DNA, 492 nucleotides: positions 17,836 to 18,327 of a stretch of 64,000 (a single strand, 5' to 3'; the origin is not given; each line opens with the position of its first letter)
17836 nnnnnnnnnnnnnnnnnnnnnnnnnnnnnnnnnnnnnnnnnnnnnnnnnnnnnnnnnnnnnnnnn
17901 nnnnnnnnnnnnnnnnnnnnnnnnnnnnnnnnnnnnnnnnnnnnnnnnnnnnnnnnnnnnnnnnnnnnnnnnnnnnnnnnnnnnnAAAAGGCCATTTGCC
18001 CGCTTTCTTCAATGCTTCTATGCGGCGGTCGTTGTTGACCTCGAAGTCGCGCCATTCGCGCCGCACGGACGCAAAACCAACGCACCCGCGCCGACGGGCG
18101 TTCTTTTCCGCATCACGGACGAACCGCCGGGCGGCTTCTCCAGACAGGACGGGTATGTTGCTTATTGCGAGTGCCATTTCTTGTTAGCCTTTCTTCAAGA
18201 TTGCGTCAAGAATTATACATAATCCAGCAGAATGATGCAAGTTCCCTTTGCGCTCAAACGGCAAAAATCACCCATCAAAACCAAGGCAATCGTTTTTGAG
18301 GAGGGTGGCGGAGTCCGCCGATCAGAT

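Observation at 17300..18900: GNAT toxin-like module sitting between duplicated, diverged 5' fragments of a disrupted alcohol dehydrogenase gene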

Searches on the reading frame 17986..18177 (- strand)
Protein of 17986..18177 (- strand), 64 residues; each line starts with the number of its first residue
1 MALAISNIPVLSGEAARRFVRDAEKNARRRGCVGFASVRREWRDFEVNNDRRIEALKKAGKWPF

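Call 8: search_protein_families(library=pfam, proteins=[window:17986-18177:-], max_evalue=0.01)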
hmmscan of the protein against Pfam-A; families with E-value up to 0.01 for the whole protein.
window:17986-18177:- (64 aa): 0 families

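Call 9: search_protein_families(library=ncbifam, proteins=[window:17986-18177:-], max_evalue=0.01)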
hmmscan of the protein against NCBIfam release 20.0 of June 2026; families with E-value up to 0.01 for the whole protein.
window:17986-18177:- (64 aa): 1 family
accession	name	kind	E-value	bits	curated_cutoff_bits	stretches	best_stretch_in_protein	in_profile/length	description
NF000050.2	AAC_6p_A29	exception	0.0015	18.3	250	1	12-41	89-118/131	aminoglycoside 6'-N-acetyltransferase AAC(6')-29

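Call 11: search_protein_families(library=padloc, proteins=[window:17986-18177:-], max_evalue=0.01)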
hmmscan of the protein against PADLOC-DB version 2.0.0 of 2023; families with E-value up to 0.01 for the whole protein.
window:17986-18177:- (64 aa): 0 families

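Call 16: search_solved_structures(query=window:17986-18177:-, max_evalue=10, show_alignments=2)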
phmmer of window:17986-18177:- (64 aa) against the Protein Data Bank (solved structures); distinct sequences matched with E-value up to 10: 2.
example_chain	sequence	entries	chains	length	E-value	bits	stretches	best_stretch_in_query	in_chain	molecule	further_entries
5jvs_A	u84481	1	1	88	0.39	14.3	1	10-56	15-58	Chimera protein of Kinesin heavy chain and Microtubule-associated protein RP/EB family mem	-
5jvu_A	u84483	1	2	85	0.46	14.1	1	10-56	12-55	Chimera protein of Kinesin heavy chain and Microtubule-associated protein RP/EB family mem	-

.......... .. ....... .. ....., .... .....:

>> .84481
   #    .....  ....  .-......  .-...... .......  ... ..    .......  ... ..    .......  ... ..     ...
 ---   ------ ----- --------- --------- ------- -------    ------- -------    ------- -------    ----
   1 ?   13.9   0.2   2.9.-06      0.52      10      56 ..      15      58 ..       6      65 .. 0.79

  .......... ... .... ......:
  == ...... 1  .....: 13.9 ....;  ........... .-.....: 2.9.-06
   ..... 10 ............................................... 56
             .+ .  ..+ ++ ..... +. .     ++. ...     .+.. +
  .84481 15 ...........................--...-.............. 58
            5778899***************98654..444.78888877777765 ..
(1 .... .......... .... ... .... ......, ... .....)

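Call 17: find_homologous_proteins(query=window:17986-18177:-, max_evalue=0.001)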
Query window:17986-18177:- (64 aa): 26 proteins with E <= 0.001 among 26 candidates.
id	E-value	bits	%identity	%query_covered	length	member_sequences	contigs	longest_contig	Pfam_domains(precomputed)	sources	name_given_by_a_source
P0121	2.1e-34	133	98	100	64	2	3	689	-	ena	-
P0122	6.5e-25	103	77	100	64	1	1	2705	-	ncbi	-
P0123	4.1e-21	91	69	100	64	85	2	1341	-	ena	-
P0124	4.3e-21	91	69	100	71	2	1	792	-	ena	-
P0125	7.3e-21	91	67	100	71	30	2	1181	-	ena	-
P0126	9.4e-21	90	70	100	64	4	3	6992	-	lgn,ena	-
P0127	1.7e-20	89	67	100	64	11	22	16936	-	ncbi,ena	-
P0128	1.9e-20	89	66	100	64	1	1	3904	-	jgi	-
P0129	2.7e-20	89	66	100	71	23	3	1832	-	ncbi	-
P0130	1.2e-19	87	66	100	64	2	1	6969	-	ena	-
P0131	4.6e-19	85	67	100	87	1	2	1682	-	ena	-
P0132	6.9e-19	84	64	100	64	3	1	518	-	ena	-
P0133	1.5e-18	83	66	100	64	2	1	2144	-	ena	-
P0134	2.9e-17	79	64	100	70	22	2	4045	-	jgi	jgi:hypothetical protein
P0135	6.9e-16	75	61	100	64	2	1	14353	-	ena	-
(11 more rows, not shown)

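Call 23: find_encoding_contigs(protein=P0121, flank=3000, max_places=6)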
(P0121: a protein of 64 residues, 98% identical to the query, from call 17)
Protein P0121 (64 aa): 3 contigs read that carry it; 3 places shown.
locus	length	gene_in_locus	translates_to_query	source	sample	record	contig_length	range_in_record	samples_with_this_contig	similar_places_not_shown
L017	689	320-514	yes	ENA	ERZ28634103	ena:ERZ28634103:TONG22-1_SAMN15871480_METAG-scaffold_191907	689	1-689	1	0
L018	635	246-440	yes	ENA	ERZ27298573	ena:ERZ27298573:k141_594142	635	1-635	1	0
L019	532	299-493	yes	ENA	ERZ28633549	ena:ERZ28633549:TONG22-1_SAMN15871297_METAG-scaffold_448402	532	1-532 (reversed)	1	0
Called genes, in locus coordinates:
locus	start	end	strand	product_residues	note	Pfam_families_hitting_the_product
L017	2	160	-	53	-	?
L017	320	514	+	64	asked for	-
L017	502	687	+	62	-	?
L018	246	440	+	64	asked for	-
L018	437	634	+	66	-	?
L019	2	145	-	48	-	?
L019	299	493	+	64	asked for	-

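Call 56: search_solved_structures(query=A3, max_evalue=10, show_alignments=3)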
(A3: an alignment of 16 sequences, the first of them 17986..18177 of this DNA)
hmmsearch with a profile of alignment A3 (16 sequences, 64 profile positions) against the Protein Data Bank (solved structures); distinct sequences matched with E-value up to 10: 1.
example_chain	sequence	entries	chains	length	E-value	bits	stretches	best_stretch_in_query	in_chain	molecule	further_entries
5xm3_B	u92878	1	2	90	0.12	15.4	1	42-63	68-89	Methanol dehydrogenase [cytochrome c] subunit 2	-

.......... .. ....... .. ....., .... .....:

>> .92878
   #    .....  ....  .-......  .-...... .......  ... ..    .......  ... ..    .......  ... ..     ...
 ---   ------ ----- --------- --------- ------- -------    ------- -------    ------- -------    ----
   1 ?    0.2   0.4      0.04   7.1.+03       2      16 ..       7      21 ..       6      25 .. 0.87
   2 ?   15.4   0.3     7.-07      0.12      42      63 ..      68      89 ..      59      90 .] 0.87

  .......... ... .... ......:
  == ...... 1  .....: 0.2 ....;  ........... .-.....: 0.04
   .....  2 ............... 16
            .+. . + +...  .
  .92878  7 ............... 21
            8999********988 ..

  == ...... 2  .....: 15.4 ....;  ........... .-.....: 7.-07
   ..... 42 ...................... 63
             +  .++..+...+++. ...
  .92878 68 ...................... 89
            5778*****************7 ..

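Call 61: predict_structure(alignment_id=A3)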
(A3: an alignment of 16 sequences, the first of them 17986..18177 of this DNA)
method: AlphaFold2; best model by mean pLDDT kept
length: 64 residues; sequences in the alignment: 16
mean_pLDDT: 68.4   pTM: 0.37
mean pLDDT of the five models: 68.4, 66.1, 65.8, 63.8, 60.0
residues with pLDDT >= 90: 0; 70-90: 32; 50-70: 21; < 50: 11
segments of 3 or more residues with pLDDT < 50: 1-11
pLDDT, mean of each block of 10 residues (from residue 1): 39 64 68 70 84 86 66
secondary structure, 60 per line:
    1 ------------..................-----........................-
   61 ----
elements in order: H13-30 H36-59

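Call 65: fold_search(model_id=the predicted structure, library=pdb)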
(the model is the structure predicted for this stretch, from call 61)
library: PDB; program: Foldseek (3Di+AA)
matches with E <= 10: 12; with E <= 0.001: 0
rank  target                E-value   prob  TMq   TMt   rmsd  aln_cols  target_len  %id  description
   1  3m0j                  1.4e+00  0.14  0.38  0.11   7.2        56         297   27  Structure of oxaloacetate acetylhydrolase in complex with the inhibitor 3,3-difluorooxalacetate (released 2010-06-16)
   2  3m0k                  4.3e+00  0.08  0.35  0.11   6.0        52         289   27  Structure of oxaloacetate acetylhydrolase in complex with the product oxalate (released 2010-06-16)
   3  7np7_B4               5.0e+00  0.07  0.42  0.08   8.9        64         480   14  Structure of an intact ESX-5 inner membrane complex, Composite C1 model (released 2021-06-02)
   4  4ynh_B                7.5e+00  0.04  0.27  0.30  10.6        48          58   12  Structure of the C. elegans SAS-5 Implico dimerization domain (released 2015-06-10)
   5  4lsb_B                8.2e+00  0.12  0.34  0.08   1.6        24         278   29  Crystal structure of a putative lyase/mutase from Burkholderia cenocepacia J2315 (released 2013-08-14)
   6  3lye                  8.2e+00  0.05  0.36  0.09   7.5        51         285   24  Crystal structure of oxaloacetate acetylhydrolase (released 2010-06-16)
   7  9hhy_C                8.2e+00  0.04  0.32  0.08   7.9        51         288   10  Crystal Structure of the Coxiella burnetii 2-methylisocitrate lyase Bound to Inhibitor Isocitric Acid (released 2025-08-13)
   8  9hhy_A                8.2e+00  0.04  0.32  0.08   8.1        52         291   10  Crystal Structure of the Coxiella burnetii 2-methylisocitrate lyase Bound to Inhibitor Isocitric Acid (released 2025-08-13)
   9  9hhy_D                8.2e+00  0.04  0.32  0.08   8.0        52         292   10  Crystal Structure of the Coxiella burnetii 2-methylisocitrate lyase Bound to Inhibitor Isocitric Acid (released 2025-08-13)
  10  9hhy_B                8.9e+00  0.04  0.32  0.08   7.7        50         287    8  Crystal Structure of the Coxiella burnetii 2-methylisocitrate lyase Bound to Inhibitor Isocitric Acid (released 2025-08-13)
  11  7jro_g                8.9e+00  0.02  0.26  0.22  14.1        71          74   15  Plant Mitochondrial complex IV from Vigna radiata (released 2021-01-20)
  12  6b5e_F                9.6e+00  0.03  0.33  0.08  11.1        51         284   20  Mycobacterium tuberculosis RmlA in complex with dTDP-glucose (released 2018-02-21)

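Call 70: search_protein_families(library=pfam, alignment_id=A3, max_evalue=10)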
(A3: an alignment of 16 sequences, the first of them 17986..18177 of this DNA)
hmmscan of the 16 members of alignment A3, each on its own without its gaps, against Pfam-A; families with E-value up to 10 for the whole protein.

A. member 1, window:17986-18177:- (64 aa): 2 families
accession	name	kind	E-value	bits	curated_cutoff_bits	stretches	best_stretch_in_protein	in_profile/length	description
PF12518.13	DUF3721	-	0.072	13.3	27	1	22-34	6-18/33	Protein of unknown function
PF22579.2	Cbm74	-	0.11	12.7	27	1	24-46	9-31/64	Carbohydrate binding module-like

B. families by the number of members that match (of 16 scanned): 5 families
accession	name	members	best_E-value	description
PF02426.22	MIase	3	0.16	Muconolactone delta-isomerase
PF12518.13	DUF3721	2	0.072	Protein of unknown function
PF22579.2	Cbm74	2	0.11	Carbohydrate binding module-like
PF25389.2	DH_ALS2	1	0.13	ALS2, DBL homology domain (DH-domain)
PF02315.21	MDH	1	0.17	Methanol dehydrogenase beta subunit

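Call 97: search_protein_representatives(alignment_id=A3)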
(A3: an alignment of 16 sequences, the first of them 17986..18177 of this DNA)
Query: 16 sequences, 64 profile positions. Proteins with E-value up to 0.001 (for the whole library): 275; up to 1e-10: 15; up to 1e-30: 0. The best 150 are listed.
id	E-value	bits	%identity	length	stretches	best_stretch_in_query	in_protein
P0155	1.1e-26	108.5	-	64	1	1-64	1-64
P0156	1.3e-26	108.3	-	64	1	1-64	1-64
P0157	2.8e-24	100.8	-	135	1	1-58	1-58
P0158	1.0e-21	92.6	-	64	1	1-64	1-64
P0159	5.3e-19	83.9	-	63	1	1-62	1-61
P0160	2.5e-18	81.8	-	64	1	1-64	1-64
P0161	5.9e-15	70.9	-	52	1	1-45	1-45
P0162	4.0e-14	68.3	-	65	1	1-45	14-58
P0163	1.1e-13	66.9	-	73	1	1-50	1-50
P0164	1.2e-12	63.6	-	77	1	1-43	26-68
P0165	4.1e-12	61.9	-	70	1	1-43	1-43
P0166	8.4e-12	60.9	-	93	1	1-39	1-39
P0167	1.5e-11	60.0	-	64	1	1-53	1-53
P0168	8.8e-11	57.6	-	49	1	1-29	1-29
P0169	9.2e-11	57.5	-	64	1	19-64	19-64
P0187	7.1e-08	48.3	-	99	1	1-43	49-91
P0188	8.1e-08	48.1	-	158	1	1-37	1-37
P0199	2.8e-07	46.4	-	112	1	1-39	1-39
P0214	7.9e-07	44.9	-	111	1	1-31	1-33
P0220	1.0e-06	44.6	-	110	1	1-29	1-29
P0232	1.5e-06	44.1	-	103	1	1-29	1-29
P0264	6.4e-06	42.0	-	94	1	1-44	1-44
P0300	1.9e-05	40.5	-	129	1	1-28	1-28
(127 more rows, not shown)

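Call 98: search_protein_families(library=pfam, proteins=[P0157, P0188, P0199, P0214, P0220, P0300, P0232, P0187, P0166, P0264], max_evalue=0.01)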
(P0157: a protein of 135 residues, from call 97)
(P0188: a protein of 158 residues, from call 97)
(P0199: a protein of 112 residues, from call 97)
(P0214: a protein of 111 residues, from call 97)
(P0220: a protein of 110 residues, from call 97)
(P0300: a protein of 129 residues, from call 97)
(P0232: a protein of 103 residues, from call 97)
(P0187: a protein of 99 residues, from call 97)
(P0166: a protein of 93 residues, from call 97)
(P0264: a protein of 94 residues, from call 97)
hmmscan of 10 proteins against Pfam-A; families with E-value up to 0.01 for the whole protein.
P0157 (135 aa): 0 families

P0188 (158 aa): 0 families

P0199 (112 aa): 0 families

P0214 (111 aa): 0 families

P0220 (110 aa): 0 families

P0300 (129 aa): 0 families

P0232 (103 aa): 0 families

P0187 (99 aa): 0 families

P0166 (93 aa): 0 families

P0264 (94 aa): 0 families
